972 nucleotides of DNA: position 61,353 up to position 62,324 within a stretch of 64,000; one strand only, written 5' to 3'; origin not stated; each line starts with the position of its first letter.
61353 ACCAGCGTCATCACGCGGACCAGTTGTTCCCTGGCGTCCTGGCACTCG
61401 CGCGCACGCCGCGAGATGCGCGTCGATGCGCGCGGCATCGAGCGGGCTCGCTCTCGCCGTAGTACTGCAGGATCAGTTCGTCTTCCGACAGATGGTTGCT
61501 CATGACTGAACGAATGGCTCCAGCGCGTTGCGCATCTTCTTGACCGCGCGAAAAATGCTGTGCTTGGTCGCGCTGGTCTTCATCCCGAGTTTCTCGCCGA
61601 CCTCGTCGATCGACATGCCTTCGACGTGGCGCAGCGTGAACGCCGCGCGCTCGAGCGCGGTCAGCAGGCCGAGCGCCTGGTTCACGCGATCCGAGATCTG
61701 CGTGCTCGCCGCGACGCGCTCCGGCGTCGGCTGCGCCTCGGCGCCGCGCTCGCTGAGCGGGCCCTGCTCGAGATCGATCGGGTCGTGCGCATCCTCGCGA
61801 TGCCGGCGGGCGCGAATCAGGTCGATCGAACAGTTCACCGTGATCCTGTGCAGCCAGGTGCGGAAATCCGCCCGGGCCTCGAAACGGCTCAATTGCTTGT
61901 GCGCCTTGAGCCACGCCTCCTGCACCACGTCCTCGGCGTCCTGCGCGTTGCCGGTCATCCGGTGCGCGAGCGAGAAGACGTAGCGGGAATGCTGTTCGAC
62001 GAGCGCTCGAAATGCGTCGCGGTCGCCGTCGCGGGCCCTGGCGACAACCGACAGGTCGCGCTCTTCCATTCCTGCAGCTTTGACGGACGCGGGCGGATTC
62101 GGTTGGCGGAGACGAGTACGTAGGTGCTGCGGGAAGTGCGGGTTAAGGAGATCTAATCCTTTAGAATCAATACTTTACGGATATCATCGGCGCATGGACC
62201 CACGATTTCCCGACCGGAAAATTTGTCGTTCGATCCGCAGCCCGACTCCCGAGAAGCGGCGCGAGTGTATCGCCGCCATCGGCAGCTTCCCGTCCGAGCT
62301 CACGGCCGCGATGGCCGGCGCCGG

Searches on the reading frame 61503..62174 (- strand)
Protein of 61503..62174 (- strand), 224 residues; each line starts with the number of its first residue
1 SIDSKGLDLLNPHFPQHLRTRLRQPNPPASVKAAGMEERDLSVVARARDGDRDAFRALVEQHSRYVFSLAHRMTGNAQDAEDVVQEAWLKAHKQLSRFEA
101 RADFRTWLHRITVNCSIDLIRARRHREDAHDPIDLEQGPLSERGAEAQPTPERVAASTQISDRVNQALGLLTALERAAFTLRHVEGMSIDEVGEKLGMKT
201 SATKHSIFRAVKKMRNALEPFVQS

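Call 50: search_protein_families(library=pfam, proteins=[window:61503-62174:-], max_evalue=0.001)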
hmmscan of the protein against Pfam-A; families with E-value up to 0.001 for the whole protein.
window:61503-62174:- (224 aa): 3 families
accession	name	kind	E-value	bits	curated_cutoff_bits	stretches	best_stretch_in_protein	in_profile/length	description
PF04542.20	Sigma70_r2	-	2.5e-21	75.7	24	1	58-125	1-70/71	Sigma-70 region 2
PF08281.18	Sigma70_r4_2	-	3.1e-12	46.4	25.7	1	163-214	3-54/54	Sigma-70, region 4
PF04545.22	Sigma70_r4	-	5.9e-08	32.5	24.1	1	167-216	1-50/50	Sigma-70, region 4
